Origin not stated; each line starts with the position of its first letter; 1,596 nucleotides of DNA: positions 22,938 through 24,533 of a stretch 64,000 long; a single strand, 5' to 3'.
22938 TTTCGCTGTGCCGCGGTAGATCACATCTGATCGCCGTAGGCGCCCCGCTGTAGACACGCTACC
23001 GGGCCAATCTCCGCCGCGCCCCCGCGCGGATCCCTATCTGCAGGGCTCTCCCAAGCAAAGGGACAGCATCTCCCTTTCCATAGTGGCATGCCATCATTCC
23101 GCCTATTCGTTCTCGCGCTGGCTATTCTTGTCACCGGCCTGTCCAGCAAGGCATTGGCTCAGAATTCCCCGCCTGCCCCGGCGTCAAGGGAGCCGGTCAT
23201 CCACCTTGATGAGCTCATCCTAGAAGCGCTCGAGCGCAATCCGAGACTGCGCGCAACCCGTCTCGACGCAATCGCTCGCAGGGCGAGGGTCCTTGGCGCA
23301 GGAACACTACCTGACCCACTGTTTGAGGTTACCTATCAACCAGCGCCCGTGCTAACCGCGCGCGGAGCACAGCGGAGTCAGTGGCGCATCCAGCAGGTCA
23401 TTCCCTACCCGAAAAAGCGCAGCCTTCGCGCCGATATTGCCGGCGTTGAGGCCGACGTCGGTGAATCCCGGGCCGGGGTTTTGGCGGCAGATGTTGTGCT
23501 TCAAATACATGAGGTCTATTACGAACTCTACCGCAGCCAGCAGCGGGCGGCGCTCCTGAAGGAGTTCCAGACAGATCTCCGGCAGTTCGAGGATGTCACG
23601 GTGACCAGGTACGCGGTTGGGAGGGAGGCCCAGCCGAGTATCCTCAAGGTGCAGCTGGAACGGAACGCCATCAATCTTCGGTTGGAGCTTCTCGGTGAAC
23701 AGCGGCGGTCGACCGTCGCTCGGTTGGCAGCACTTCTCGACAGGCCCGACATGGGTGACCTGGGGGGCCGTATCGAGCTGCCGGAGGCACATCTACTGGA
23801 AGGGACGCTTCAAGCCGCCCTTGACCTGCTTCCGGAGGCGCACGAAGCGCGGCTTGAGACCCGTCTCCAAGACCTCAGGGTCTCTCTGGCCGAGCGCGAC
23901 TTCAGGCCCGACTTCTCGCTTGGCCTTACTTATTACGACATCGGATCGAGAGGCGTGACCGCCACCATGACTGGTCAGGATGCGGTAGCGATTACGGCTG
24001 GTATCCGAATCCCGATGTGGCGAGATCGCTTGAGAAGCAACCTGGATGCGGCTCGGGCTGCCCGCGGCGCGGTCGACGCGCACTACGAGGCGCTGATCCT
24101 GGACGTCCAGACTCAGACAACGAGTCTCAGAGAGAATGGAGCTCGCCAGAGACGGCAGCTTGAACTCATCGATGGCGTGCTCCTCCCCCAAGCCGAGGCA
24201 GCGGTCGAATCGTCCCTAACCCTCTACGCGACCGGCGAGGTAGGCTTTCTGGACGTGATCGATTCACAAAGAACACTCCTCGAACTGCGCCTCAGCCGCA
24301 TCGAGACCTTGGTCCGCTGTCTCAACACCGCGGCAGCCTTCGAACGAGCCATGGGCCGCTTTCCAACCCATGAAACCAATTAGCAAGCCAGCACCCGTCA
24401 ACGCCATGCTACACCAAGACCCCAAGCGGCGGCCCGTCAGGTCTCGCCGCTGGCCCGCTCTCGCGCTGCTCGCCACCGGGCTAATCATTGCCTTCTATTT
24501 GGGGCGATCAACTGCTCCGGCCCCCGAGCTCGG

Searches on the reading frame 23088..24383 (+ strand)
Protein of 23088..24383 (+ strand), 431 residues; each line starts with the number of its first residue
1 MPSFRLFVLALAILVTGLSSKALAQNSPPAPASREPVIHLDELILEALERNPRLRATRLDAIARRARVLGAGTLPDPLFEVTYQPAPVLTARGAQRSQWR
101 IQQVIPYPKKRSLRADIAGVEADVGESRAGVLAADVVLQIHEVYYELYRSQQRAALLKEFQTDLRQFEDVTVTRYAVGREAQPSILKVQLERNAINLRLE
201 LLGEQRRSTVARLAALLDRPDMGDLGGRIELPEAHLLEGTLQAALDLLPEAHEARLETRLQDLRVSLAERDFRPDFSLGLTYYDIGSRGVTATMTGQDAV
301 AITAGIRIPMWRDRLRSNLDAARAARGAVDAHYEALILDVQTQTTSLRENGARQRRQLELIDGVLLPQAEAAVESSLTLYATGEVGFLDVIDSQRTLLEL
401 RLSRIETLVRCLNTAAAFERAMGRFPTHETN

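Call 11: search_protein_families(library=pfam, proteins=[window:23088-24383:+], max_evalue=0.01)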
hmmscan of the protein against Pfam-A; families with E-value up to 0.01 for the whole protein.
window:23088-24383:+ (431 aa): 1 family
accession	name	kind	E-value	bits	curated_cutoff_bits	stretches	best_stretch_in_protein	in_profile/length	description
PF02321.23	OEP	-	3.9e-26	92.4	22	2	240-423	4-187/187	Outer membrane efflux protein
